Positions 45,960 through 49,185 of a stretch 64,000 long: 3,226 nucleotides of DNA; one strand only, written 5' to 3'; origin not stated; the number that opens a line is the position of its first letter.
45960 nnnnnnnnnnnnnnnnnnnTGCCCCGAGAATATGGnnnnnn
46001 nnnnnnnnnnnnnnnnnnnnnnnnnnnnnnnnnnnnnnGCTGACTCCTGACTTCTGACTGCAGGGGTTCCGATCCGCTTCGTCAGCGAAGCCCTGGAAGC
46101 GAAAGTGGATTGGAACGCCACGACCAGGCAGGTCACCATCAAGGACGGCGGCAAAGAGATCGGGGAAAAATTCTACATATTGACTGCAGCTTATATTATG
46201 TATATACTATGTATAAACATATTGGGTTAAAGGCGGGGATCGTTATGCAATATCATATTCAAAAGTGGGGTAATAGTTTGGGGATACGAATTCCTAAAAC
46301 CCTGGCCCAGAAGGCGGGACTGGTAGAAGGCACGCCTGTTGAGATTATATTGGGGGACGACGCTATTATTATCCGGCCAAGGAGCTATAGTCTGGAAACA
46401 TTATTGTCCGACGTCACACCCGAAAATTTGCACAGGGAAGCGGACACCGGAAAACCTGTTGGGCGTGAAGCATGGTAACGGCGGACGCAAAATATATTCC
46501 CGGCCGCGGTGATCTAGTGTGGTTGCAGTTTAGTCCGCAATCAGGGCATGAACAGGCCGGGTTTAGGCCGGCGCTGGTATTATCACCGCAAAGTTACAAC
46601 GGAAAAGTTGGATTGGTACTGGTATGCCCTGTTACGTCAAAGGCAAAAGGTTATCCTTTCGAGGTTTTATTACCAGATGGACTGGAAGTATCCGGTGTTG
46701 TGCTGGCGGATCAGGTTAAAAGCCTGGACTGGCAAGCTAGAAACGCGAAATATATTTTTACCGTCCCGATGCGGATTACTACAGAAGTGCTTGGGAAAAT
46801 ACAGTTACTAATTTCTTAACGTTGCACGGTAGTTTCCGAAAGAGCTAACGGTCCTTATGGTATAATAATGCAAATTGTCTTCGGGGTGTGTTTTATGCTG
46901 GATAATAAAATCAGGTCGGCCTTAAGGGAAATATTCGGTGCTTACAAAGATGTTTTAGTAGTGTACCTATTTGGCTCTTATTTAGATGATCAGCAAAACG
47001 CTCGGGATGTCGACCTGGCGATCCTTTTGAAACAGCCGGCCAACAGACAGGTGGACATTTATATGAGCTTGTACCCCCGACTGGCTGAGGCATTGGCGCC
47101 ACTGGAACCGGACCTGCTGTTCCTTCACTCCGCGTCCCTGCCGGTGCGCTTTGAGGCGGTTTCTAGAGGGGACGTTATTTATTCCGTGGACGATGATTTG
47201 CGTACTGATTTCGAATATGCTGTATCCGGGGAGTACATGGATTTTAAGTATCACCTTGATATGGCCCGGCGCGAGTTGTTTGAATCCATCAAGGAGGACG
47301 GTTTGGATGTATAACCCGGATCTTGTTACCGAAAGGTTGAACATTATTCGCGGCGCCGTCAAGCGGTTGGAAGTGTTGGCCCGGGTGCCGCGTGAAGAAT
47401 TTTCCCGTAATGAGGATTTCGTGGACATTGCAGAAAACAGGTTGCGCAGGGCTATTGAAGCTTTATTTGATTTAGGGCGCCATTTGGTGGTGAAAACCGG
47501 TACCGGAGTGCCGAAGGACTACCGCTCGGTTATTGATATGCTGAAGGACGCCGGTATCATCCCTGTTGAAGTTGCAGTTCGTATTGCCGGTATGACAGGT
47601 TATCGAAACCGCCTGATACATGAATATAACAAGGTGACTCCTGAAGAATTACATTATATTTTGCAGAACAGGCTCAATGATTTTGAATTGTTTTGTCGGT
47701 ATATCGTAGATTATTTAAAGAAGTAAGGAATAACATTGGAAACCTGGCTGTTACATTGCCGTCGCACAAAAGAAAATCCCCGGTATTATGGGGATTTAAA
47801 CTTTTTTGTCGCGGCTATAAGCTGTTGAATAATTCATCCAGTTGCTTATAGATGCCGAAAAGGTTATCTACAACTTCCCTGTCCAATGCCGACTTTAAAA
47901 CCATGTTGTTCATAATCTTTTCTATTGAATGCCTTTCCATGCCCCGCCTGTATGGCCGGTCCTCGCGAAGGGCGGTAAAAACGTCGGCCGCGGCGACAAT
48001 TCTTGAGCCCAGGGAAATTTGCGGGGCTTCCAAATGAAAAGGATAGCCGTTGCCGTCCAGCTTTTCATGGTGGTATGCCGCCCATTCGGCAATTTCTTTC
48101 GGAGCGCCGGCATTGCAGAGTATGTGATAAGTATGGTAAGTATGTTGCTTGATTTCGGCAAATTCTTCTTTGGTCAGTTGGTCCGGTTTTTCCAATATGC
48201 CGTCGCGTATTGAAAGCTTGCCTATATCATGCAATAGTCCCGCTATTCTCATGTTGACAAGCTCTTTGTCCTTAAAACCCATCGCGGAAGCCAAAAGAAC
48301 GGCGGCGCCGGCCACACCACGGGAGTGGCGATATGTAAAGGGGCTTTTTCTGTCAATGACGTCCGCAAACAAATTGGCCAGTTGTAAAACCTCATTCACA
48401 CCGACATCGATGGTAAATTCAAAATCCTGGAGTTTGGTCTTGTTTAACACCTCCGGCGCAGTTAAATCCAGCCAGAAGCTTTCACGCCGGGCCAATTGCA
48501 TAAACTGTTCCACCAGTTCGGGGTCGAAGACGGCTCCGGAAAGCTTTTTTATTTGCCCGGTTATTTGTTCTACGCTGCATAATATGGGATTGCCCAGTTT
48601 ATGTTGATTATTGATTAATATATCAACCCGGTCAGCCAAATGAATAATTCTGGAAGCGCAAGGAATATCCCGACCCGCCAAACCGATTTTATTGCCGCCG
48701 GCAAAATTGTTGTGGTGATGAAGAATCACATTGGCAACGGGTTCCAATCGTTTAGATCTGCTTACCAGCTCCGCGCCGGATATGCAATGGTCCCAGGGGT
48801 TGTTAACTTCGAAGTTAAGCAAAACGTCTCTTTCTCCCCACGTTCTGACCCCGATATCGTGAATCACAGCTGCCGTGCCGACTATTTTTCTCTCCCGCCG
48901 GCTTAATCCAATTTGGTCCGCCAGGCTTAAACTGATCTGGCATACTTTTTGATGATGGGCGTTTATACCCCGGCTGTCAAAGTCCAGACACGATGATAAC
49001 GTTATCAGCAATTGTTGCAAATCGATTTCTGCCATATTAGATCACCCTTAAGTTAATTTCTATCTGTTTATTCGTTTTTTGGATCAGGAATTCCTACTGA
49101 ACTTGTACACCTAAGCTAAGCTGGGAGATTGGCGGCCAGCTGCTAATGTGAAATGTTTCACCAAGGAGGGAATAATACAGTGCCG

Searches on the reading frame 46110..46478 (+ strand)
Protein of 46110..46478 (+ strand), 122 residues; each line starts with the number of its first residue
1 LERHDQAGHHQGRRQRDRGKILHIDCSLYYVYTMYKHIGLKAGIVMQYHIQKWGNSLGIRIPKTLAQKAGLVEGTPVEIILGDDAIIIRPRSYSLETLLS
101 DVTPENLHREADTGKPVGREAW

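Call 58: search_protein_families(library=pfam, proteins=[window:46110-46478:+], max_evalue=0.001)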
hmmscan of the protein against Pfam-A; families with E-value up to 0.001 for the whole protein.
window:46110-46478:+ (122 aa): 1 family
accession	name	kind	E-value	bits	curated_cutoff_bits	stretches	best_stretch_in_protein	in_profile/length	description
PF04014.23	MazE_antitoxin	-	2.5e-14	53.4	24.7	1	50-93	1-45/48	Antidote-toxin recognition MazE, bacterial antitoxin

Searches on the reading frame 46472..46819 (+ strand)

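Call 58: search_protein_families(library=pfam, proteins=[window:46472-46819:+], max_evalue=0.001)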
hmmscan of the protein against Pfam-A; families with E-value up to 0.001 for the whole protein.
window:46472-46819:+ (115 aa): 1 family
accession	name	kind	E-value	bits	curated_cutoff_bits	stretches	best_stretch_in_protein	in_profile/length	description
PF02452.23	PemK_toxin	-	5.3e-26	91.4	23.1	1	12-113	2-108/109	PemK-like, MazF-like toxin of type II toxin-antitoxin system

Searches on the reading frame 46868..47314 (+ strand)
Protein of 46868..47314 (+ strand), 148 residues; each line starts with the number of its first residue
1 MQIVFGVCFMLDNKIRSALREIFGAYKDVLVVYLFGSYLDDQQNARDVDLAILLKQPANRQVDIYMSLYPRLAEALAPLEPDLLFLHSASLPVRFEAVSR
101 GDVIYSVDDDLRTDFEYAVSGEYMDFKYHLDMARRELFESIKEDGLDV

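Call 58: search_protein_families(library=pfam, proteins=[window:46868-47314:+], max_evalue=0.001)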
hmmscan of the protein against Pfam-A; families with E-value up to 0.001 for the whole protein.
window:46868-47314:+ (148 aa): 2 families
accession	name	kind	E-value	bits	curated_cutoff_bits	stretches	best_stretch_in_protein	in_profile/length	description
PF18765.7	Polbeta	-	1.8e-14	54.1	26.9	1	19-109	3-92/93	Polymerase beta, Nucleotidyltransferase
PF01909.29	NTP_transf_2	-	4.8e-06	27.3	21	1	14-90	3-78/93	Nucleotidyltransferase domain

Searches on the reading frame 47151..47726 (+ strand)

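Call 58: search_protein_families(library=pfam, proteins=[window:47151-47726:+], max_evalue=0.001)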
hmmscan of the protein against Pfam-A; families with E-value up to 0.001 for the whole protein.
window:47151-47726:+ (191 aa): 1 family
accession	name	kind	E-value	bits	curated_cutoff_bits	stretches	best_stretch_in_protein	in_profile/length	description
PF01934.22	HepT-like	-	4.1e-25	88.3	23.5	1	68-185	3-120/120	Ribonuclease HepT-like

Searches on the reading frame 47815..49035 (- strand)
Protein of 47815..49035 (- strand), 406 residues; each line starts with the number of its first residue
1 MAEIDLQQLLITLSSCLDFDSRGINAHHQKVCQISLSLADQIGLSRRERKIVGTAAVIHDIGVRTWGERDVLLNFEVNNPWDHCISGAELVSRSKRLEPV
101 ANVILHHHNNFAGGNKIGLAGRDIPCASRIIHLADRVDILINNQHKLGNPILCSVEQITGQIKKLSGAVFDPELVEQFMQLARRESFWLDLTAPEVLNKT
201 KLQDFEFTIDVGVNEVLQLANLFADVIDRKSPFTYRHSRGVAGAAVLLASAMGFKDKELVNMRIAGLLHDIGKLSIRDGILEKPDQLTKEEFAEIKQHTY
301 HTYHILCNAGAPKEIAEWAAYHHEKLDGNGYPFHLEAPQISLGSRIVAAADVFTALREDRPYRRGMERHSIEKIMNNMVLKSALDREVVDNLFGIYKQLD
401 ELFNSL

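Call 58: search_protein_families(library=pfam, proteins=[window:47815-49035:-], max_evalue=0.001)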
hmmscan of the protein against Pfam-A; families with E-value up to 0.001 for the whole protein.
window:47815-49035:- (406 aa): 3 families
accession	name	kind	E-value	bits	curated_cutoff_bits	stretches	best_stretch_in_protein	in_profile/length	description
PF13487.12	HD_5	-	2e-46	158.3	27.2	2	222-388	2-170/170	HD domain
PF01966.28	HD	-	2.5e-34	118.5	22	2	234-355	1-115/116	HD domain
PF08668.18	HDOD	-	1.1e-08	35.3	22.9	1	235-291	96-150/196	HDOD domain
